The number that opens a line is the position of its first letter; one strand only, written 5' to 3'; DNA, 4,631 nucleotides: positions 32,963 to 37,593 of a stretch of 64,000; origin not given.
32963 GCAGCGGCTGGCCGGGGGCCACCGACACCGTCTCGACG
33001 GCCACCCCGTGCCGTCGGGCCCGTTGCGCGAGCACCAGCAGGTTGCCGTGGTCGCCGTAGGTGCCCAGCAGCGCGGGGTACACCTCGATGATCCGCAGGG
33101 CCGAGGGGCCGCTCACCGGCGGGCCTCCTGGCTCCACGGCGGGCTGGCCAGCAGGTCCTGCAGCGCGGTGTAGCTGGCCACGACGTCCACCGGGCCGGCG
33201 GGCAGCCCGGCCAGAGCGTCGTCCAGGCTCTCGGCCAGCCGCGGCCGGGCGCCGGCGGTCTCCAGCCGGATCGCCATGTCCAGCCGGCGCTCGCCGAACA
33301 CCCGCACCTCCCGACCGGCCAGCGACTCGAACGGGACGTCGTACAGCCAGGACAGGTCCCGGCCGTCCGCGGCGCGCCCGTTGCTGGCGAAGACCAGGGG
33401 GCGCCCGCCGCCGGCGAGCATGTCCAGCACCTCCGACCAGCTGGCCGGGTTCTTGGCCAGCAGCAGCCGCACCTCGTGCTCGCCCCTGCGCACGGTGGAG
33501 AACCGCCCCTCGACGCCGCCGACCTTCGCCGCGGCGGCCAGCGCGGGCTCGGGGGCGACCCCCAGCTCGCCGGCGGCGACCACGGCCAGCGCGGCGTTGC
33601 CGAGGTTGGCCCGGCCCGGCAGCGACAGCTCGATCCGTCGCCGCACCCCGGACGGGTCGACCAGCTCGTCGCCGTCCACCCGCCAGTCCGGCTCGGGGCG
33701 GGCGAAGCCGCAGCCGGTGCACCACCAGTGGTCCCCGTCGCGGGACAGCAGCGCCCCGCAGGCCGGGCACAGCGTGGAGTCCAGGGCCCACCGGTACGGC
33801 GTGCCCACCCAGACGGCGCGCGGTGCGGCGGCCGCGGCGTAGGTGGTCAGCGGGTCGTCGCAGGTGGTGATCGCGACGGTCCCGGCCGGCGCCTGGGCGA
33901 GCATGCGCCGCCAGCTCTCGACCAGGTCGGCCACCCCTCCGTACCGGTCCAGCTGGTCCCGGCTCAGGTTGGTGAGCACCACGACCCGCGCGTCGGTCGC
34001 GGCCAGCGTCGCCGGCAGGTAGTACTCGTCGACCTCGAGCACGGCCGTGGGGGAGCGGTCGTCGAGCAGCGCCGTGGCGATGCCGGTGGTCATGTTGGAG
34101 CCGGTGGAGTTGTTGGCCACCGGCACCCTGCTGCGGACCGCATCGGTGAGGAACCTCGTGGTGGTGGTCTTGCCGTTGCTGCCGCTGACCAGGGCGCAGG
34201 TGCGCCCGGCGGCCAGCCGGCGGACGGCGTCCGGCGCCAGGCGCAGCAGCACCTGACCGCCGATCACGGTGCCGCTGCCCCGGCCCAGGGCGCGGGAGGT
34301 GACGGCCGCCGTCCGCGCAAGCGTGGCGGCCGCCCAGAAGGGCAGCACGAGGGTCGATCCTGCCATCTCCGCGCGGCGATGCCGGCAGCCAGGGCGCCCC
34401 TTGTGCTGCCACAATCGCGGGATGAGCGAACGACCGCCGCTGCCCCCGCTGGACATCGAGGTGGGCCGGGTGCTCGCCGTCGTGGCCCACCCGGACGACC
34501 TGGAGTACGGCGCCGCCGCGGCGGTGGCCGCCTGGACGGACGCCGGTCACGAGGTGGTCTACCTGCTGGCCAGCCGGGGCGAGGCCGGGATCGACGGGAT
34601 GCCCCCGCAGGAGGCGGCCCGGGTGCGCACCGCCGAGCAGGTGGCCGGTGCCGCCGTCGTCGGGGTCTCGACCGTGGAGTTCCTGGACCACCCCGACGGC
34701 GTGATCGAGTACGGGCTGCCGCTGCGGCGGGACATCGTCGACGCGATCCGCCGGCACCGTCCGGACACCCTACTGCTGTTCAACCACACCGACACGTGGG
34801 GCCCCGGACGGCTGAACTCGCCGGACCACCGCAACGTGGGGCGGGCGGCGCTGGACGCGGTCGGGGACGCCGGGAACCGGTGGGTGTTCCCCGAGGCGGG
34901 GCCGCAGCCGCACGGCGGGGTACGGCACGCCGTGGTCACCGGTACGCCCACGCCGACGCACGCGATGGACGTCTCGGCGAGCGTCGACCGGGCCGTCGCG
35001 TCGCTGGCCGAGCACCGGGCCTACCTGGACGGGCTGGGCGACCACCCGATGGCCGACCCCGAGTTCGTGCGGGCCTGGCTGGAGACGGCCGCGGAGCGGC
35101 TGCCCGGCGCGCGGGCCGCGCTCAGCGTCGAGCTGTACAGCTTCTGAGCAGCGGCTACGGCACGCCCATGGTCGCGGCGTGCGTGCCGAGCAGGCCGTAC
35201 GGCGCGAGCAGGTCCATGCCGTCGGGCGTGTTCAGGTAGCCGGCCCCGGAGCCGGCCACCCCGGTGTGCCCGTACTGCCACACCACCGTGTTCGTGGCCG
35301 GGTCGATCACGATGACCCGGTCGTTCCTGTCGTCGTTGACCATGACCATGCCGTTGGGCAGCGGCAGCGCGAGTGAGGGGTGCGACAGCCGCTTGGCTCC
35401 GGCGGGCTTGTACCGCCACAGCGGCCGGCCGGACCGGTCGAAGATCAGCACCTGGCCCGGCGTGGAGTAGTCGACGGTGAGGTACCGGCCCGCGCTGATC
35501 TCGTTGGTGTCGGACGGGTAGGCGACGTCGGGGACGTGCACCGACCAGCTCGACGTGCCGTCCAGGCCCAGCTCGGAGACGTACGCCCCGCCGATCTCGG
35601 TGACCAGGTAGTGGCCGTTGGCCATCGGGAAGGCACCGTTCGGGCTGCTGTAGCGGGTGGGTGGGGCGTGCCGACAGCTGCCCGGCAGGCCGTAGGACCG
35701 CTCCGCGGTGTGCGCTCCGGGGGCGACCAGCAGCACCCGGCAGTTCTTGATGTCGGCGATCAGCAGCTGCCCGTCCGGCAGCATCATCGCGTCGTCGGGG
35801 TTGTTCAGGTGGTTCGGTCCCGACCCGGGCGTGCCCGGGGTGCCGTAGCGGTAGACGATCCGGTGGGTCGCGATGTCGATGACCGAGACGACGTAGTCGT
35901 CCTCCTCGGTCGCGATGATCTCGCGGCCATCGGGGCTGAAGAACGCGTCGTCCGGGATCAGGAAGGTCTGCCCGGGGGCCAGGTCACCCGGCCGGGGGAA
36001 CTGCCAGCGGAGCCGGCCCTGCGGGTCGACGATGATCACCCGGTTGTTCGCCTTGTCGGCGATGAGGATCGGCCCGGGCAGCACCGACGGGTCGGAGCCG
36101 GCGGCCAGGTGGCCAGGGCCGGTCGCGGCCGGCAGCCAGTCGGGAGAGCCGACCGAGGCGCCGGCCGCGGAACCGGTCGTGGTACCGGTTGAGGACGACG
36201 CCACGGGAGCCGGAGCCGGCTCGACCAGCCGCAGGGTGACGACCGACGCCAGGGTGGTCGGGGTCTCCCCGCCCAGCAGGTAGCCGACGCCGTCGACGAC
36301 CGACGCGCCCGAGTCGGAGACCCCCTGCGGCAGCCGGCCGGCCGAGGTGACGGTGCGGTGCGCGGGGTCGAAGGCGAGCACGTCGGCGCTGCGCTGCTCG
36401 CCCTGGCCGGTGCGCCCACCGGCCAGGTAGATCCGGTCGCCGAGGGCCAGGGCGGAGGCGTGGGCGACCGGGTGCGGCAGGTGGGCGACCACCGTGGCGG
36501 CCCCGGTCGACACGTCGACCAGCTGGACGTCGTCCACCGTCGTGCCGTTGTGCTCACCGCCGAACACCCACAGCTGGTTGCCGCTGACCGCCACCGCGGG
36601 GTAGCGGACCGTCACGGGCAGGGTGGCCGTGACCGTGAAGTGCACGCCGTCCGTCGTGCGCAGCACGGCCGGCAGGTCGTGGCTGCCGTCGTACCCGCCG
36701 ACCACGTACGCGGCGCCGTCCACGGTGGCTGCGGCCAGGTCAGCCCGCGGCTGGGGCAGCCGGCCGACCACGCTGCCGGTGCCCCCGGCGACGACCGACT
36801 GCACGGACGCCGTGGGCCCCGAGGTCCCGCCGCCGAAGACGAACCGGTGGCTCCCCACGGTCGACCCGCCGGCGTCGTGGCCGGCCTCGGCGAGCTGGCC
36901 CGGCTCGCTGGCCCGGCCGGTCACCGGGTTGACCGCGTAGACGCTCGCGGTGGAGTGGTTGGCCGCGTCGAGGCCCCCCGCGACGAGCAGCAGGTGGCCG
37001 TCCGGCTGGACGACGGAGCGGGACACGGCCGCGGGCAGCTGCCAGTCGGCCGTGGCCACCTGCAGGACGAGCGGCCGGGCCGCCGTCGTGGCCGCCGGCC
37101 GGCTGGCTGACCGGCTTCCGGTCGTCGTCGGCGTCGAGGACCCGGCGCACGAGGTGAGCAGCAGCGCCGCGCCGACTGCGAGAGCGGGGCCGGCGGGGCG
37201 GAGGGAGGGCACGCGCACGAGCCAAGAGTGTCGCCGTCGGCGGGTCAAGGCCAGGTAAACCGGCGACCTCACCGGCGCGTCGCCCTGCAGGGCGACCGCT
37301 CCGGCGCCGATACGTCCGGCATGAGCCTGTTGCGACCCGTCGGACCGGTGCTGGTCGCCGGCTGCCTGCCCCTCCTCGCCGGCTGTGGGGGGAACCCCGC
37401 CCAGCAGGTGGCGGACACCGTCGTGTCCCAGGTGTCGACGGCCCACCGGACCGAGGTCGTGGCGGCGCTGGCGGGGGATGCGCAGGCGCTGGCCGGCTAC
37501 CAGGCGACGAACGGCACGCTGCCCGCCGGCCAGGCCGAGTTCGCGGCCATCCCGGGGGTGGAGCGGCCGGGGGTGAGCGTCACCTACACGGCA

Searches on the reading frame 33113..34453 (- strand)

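Call 62: search_protein_families(library=pfam, proteins=[window:33113-34453:-], max_evalue=0.00001)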
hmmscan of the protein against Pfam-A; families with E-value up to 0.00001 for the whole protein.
window:33113-34453:- (446 aa): 2 families
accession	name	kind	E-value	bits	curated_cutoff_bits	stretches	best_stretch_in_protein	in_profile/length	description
PF08353.15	MurT_C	-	4.8e-18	65.6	25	1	332-431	1-110/110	MurT ligase C-terminal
PF08245.18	Mur_ligase_M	-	3e-15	57.1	24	1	89-210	1-135/200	Mur ligase middle domain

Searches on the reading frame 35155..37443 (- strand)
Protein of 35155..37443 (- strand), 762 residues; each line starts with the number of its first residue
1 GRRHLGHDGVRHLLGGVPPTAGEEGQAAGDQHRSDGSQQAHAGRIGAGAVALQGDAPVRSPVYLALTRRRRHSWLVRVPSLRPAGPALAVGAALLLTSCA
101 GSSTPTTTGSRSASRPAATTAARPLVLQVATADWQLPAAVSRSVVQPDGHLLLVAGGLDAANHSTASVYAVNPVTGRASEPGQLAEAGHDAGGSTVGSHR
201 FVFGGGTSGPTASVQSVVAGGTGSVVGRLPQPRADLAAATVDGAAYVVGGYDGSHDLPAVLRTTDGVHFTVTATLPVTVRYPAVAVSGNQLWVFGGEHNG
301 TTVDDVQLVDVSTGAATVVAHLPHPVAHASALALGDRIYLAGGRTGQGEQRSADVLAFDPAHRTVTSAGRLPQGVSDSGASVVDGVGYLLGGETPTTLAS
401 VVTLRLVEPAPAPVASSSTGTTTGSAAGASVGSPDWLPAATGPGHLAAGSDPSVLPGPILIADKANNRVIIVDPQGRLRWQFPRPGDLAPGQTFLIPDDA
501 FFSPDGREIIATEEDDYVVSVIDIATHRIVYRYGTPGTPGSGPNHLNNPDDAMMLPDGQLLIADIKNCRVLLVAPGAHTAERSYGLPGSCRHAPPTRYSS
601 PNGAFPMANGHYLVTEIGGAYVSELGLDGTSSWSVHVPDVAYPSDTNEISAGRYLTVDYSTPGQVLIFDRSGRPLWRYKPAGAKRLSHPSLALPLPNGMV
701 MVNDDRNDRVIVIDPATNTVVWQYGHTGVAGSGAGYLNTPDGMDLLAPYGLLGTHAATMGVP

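Call 62: search_protein_families(library=pfam, proteins=[window:35155-37443:-], max_evalue=0.00001)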
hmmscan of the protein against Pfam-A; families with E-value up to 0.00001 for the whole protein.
window:35155-37443:- (762 aa): 8 families
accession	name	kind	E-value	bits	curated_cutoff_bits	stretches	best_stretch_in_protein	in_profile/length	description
PF01344.31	Kelch_1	-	1.9e-18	66.1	20.1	0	327-366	3-40/46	Kelch motif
PF24681.1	Kelch_KLHDC2_KLHL20_DRC7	-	3.3e-18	66.2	50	1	282-406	54-186/221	KLHDC2/KLHL20/DRC7 Kelch-repeats domain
PF13964.12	Kelch_6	-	4.4e-18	65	25.3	0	328-372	4-47/50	Kelch motif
PF13415.12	Kelch_3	-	6.8e-14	52.1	22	0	335-376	1-41/48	Galactose oxidase, central domain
PF25210.1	Kelch_FKB95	-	7.2e-10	39.4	70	0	275-364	29-119/268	FKB95, Kelch-repeats domain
PF13418.12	Kelch_4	-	2.4e-08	34.2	21.6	0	333-372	9-48/49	Galactose oxidase, central domain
PF07646.21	Kelch_2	-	9e-08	32.2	21.3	0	326-361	2-37/48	Kelch motif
PF13360.13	PQQ_2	-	5.3e-06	26.7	27.6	0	651-726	32-101/233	Outer membrane protein assembly factor BamB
